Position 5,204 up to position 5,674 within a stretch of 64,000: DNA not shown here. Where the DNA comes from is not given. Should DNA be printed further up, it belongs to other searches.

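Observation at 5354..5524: Unannotated zinc-ribbon micro-ORF translationally coupled to a Mor-like HTH gene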

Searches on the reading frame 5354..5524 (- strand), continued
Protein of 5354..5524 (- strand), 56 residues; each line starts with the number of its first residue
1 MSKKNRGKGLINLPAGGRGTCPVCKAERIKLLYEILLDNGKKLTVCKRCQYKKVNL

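Call 75: search_protein_families(library=pfam, proteins=[L152:3021-4370:+, L143:2938-3597:+, L144:2877-3620:+, L177:2913-3548:+, L169:1482-2036:+, L178:1288-2883:+, L133:1994-3175:+, L120:2989-4701:+, L139:2959-3567:+, L163:2965-3438:+], max_evalue=0.0001)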
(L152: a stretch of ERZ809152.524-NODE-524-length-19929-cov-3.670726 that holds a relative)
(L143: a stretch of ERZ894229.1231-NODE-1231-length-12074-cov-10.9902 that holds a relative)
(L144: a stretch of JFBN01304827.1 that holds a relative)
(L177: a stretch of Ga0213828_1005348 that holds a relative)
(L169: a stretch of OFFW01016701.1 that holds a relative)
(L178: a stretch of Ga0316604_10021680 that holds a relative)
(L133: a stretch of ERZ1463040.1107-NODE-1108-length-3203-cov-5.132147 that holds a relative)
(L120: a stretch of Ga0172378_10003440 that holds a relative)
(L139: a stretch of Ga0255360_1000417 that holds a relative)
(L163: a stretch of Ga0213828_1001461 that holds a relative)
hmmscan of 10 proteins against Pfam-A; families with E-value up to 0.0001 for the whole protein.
L152:3021-4370:+ (450 aa): 2 families
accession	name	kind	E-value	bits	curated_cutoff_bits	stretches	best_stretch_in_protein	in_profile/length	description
PF12647.12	RNHCP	-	4.5e-36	123.1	24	1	338-426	2-90/90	RNHCP domain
PF03193.22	RsgA_GTPase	-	7e-15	55.7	30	1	98-255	15-172/174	RsgA GTPase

L143:2938-3597:+ (220 aa): 7 families
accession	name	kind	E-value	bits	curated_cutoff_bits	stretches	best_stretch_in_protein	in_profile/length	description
PF13649.12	Methyltransf_25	-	8.3e-18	65.3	27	1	46-144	1-97/97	Methyltransferase domain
PF08241.18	Methyltransf_11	-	1.5e-16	61.2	21.2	1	47-148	1-95/95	Methyltransferase domain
PF08242.18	Methyltransf_12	-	1.9e-14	54.6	30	1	47-146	1-98/98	Methyltransferase domain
PF13847.12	Methyltransf_31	-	2.6e-13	50.3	27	1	41-200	2-145/145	Methyltransferase domain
PF13489.12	Methyltransf_23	-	3.3e-11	43.6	27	1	35-174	14-139/164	Methyltransferase domain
PF00891.24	Methyltransf_2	-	7.3e-07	29.2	22.3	1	46-158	66-174/210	O-methyltransferase domain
PF02353.26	CMAS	-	7.3e-07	29.2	27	1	41-160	61-176/273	Mycolic acid cyclopropane synthetase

L144:2877-3620:+ (248 aa): 8 families
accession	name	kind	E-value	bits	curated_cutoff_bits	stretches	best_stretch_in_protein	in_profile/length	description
PF13649.12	Methyltransf_25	-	1e-18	68.3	27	1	74-172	1-97/97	Methyltransferase domain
PF08241.18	Methyltransf_11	-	3.9e-17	63.1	21.2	1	75-175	1-94/95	Methyltransferase domain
PF08242.18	Methyltransf_12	-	1.1e-14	55.4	30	1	75-174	1-98/98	Methyltransferase domain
PF13847.12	Methyltransf_31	-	1.7e-13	50.9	27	1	70-228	3-145/145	Methyltransferase domain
PF13489.12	Methyltransf_23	-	1.5e-11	44.7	27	1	68-221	20-154/164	Methyltransferase domain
PF02353.26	CMAS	-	6.6e-07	29.3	27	1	70-180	62-168/273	Mycolic acid cyclopropane synthetase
PF01209.24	Ubie_methyltran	-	2.9e-06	27.3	20.1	1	61-176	38-151/233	ubiE/COQ5 methyltransferase family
PF00891.24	Methyltransf_2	-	4.2e-06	26.7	22.3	1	73-180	65-168/210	O-methyltransferase domain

L177:2913-3548:+ (212 aa): 1 family
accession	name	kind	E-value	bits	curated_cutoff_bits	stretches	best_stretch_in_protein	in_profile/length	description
PF06353.17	DUF1062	-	8.5e-34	117.6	23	1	40-172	1-131/135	Protein of unknown function (DUF1062)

L169:1482-2036:+ (185 aa): 1 family
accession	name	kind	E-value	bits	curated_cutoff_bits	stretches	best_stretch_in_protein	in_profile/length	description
PF06353.17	DUF1062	-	1e-34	120.6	23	1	37-164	1-131/135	Protein of unknown function (DUF1062)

L178:1288-2883:+ (532 aa): 11 families
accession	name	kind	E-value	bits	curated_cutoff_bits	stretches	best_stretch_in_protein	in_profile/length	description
PF00005.33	ABC_tran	-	1.6e-52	178.2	25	2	25-193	2-137/137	ABC transporter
PF12848.13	ABC_tran_Xtn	-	8.6e-25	87.1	25.9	1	233-314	2-83/85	ABC transporter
PF13304.12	AAA_21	-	1.6e-16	61.7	27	0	38-57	3-22/304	AAA domain, putative AbiEii toxin, Type IV TA system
PF02463.25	SMC_N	-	1.5e-13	51.2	40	1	15-229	10-206/220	RecF/RecN/SMC N terminal domain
PF13555.12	AAA_29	-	2.6e-10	40.3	27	0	24-51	12-39/61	P-loop containing region of AAA domain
PF03193.22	RsgA_GTPase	-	1.3e-06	28.8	30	0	348-377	102-131/174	RsgA GTPase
PF01926.29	MMR_HSR1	-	1.2e-05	25.9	21.9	0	355-380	2-26/113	50S ribosome-binding GTPase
PF13401.12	AAA_22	-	1.4e-05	25.8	27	0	355-378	8-31/130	AAA domain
PF05729.18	NACHT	-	2.6e-05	24.6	26.7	0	37-55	3-21/167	NACHT domain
PF24883.2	NPHP3_N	-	3.4e-05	24.5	24.8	0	357-415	27-79/164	Nephrocystin 3, N-terminal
PF13479.12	AAA_24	-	7.2e-05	23.2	27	0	352-376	2-23/195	AAA domain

L133:1994-3175:+ (394 aa): 2 families
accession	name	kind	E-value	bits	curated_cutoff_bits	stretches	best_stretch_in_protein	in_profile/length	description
PF01637.24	ATPase_2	-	8.9e-08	32.6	33.2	1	17-242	1-198/225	ATPase domain predominantly from Archaea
PF13173.12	AAA_14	-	1.9e-05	25.1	27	0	36-89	4-57/129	AAA domain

L120:2989-4701:+ (571 aa): 1 family
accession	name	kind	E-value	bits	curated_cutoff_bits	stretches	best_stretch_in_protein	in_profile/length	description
PF01432.26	Peptidase_M3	-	1.5e-28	100.8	27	1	316-554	183-454/457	Peptidase family M3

L139:2959-3567:+ (203 aa): 1 family
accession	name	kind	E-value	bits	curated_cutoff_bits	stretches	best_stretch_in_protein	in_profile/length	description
PF00583.31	Acetyltransf_1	-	1.3e-05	25.9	20.7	1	75-170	19-113/116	Acetyltransferase (GNAT) family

L163:2965-3438:+ (158 aa): 1 family
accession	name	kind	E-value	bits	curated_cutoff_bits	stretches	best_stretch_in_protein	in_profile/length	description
PF03193.22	RsgA_GTPase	-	3.1e-05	24.3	30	1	67-139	1-70/174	RsgA GTPase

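Call 93: search_protein_families(library=pfam, proteins=[L038:7144-8061:-, L009:1805-2989:+, L009:1180-1713:+, L038:5606-6073:+, L054:5410-5868:+, L044:5092-5649:+, L030:2477-3745:+, L010:5275-5796:-, L006:4509-5159:-], max_evalue=0.001)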
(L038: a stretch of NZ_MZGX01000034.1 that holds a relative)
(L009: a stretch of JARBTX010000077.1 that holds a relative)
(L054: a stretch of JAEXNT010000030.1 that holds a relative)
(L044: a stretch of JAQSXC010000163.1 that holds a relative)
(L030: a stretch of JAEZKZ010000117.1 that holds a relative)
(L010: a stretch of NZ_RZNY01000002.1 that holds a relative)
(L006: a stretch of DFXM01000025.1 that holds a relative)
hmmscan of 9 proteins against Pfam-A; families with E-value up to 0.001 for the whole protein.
L038:7144-8061:- (305 aa): 3 families
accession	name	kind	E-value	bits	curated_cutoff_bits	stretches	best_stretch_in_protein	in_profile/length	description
PF00583.31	Acetyltransf_1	-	7.9e-09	36.2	20.7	1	191-289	19-115/116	Acetyltransferase (GNAT) family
PF08445.16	FR47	-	6.9e-06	26.4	22.1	1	234-293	20-80/86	FR47-like protein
PF13508.13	Acetyltransf_7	-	5.6e-05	23.9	27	1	212-289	5-81/84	Acetyltransferase (GNAT) domain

L009:1805-2989:+ (394 aa): 3 families
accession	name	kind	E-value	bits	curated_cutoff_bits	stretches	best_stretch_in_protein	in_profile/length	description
PF01636.29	APH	-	3e-17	63.6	23.2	1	115-306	10-210/239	Phosphotransferase enzyme family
PF08765.17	Mor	-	1.9e-05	25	24.9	1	13-93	34-101/107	Mor transcription activator family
PF01633.27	Choline_kinase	-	0.00023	21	29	1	202-318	95-216/300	Choline/ethanolamine kinase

L009:1180-1713:+ (177 aa): 3 families
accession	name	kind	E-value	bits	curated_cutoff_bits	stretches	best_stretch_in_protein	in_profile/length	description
PF13302.13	Acetyltransf_3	-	5.8e-27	95.5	25.4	1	11-149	1-138/138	Acetyltransferase (GNAT) domain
PF00583.31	Acetyltransf_1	-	1.9e-06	28.6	20.7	1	64-148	37-116/116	Acetyltransferase (GNAT) family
PF13420.13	Acetyltransf_4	-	0.00044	20.7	24.3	1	15-150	2-136/155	Acetyltransferase (GNAT) domain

L038:5606-6073:+ (156 aa): 0 families

L054:5410-5868:+ (153 aa): 0 families

L044:5092-5649:+ (186 aa): 2 families
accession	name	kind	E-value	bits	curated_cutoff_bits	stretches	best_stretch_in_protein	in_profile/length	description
PF10026.15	DUF2268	-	3.7e-09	36.8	23.6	1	95-160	112-177/195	Predicted Zn-dependent protease (DUF2268)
PF25594.1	GldB_lipo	-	0.0004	20.6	27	1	133-183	256-307/309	Gliding motility protein GldB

L030:2477-3745:+ (423 aa): 1 family
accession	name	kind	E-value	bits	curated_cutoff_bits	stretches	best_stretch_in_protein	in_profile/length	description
PF00709.27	Adenylsucc_synt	-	7.3e-190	631.5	27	1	5-421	1-416/416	Adenylosuccinate synthetase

L010:5275-5796:- (173 aa): 5 families
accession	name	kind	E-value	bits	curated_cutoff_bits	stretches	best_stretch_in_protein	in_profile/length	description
PF13302.13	Acetyltransf_3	-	3.9e-10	41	25.4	1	20-149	3-138/138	Acetyltransferase (GNAT) domain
PF00583.31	Acetyltransf_1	-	2.5e-08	34.7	20.7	1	34-148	9-116/116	Acetyltransferase (GNAT) family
PF13420.13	Acetyltransf_4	-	6.4e-07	30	24.3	1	48-160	32-146/155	Acetyltransferase (GNAT) domain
PF13508.13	Acetyltransf_7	-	4.1e-05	24.3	27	1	65-149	4-83/84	Acetyltransferase (GNAT) domain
PF08445.16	FR47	-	0.00021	21.7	22.1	1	95-151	26-80/86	FR47-like protein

L006:4509-5159:- (216 aa): 2 families
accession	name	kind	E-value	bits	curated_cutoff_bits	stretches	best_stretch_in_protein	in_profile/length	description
PF00302.23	CAT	-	3.2e-40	138.8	23.5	1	8-206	5-205/205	Chloramphenicol acetyltransferase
PF00198.28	2-oxoacid_dh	-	0.00062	19.7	23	0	182-215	197-230/232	2-oxoacid dehydrogenases acyltransferase (catalytic domain)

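Call 99: search_protein_families(library=pfam, proteins=[L177:2913-3548:+, L169:1482-2036:+, L153:2233-2859:+, L166:2834-3538:+, L174:777-1328:+], max_evalue=1)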
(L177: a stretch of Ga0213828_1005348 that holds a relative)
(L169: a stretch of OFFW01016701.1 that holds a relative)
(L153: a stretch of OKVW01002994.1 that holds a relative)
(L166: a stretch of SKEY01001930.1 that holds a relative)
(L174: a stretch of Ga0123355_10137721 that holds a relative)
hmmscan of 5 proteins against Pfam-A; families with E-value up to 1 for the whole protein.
L177:2913-3548:+ (212 aa): 13 families
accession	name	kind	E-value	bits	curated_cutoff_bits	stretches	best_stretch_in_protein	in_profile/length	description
PF06353.17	DUF1062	-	8.5e-34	117.6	23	1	40-172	1-131/135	Protein of unknown function (DUF1062)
PF01479.30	S4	-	0.00027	21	22.8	1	145-187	2-46/48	S4 domain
PF24460.1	DUF7575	-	0.054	13.3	28.5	1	21-31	4-14/28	Domain of unknown function (DUF7575)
PF09723.15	Zn_ribbon_8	-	0.064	13.7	34.4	0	23-29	29-35/41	Zinc ribbon domain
PF07754.17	HVO_2753_ZBP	-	0.068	13.4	33.2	0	22-29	18-25/46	Small zinc finger protein HVO_2753-like, Zn-binding pocket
PF13719.11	Zn_ribbon_5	-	0.072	13.3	29.3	0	51-62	1-12/37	zinc-ribbon domain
PF14354.12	Lar_restr_allev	-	0.074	13.7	28.6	1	21-63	4-34/58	Restriction alleviation protein Lar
PF23783.1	Zn_ribbon_TiaS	-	0.11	12.7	27.3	0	22-30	3-11/41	TiaS C-terminal zinc ribbon domain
PF24042.1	DUF7351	-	0.17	12.1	31.2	1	23-67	69-109/177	Domain of unknown function (DUF7351)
PF17283.8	Zn_ribbon_SprT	-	0.23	12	28.1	1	22-59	6-31/38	SprT-like zinc ribbon domain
PF13717.11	Zn_ribbon_4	-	0.37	11.2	30.3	0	51-62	1-12/36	zinc-ribbon domain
PF22910.1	EDR4-like_1st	-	0.46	10.7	27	0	51-60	21-30/34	Enhanced disease resistance 4-like, N-terminal domain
PF23137.1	HVO_0758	-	0.67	10.3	27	0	19-29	41-51/55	HVO_0758 mu-protein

L169:1482-2036:+ (185 aa): 3 families
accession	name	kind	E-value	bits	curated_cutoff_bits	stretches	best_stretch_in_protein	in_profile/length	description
PF06353.17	DUF1062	-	1e-34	120.6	23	1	37-164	1-131/135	Protein of unknown function (DUF1062)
PF14061.12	Mtf2_C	-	0.19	12.5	27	1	25-45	15-35/48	Polycomb-like MTF2 factor 2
PF01363.27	FYVE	-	0.52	10.9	27.8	0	15-57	22-63/67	FYVE zinc finger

L153:2233-2859:+ (209 aa): 4 families
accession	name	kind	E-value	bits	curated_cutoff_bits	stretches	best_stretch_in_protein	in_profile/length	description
PF06353.17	DUF1062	-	8.2e-34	117.7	23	1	50-184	1-133/135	Protein of unknown function (DUF1062)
PF23550.1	zf_Tbcl_Rhp7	-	0.02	14.8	27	1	64-98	6-33/39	DNA repair protein rhp7 treble clef domain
PF14354.12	Lar_restr_allev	-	0.1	13.3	28.6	1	33-75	6-36/58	Restriction alleviation protein Lar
PF24859.1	FdhE_central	-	0.97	10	27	0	64-74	27-37/39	FdhE, central domain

L166:2834-3538:+ (235 aa): 5 families
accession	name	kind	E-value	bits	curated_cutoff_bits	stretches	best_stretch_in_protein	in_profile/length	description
PF06353.17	DUF1062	-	1.1e-34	120.5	23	1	61-194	1-132/135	Protein of unknown function (DUF1062)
PF14311.12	DUF4379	-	0.02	15.5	24.5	1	75-91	29-45/56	Probable Treble clef zinc finger domain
PF14354.12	Lar_restr_allev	-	0.022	15.4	28.6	1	41-85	3-35/58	Restriction alleviation protein Lar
PF12773.13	DZR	-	0.13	12.9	27.3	1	42-84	13-35/45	Double zinc ribbon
PF13248.11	Zn_ribbon_3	-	0.27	11.2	27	1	42-50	3-11/26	zinc-ribbon domain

L174:777-1328:+ (184 aa): 8 families
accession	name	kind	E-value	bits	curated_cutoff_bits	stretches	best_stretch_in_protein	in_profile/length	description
PF06353.17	DUF1062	-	1.9e-37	129.5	23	1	37-165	1-133/135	Protein of unknown function (DUF1062)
PF23225.1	zf-C2H2_7th_ZNF462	-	0.013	15.7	27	1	49-58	4-13/42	Zinc finger protein 462, seventh C2H2 zinc finger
PF03539.19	Spuma_A9PTase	-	0.036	14.7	21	1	104-177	45-121/163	Spumavirus aspartic protease (A9)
PF07282.18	Cas12f1-like_TNB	-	0.058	14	26.3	1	19-66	30-57/60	Cas12f1-like, TNB domain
PF14311.12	DUF4379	-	0.067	13.9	24.5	1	50-70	28-48/56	Probable Treble clef zinc finger domain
PF04032.22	Rpr2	-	0.11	13.3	29.3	1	18-55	46-89/90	RNAse P Rpr2/Rpp21/SNM1 subunit domain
PF15173.11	FAM180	-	0.13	12.6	27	1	110-151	46-88/137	FAM180 family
PF24042.1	DUF7351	-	0.2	11.9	31.2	1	19-67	68-112/177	Domain of unknown function (DUF7351)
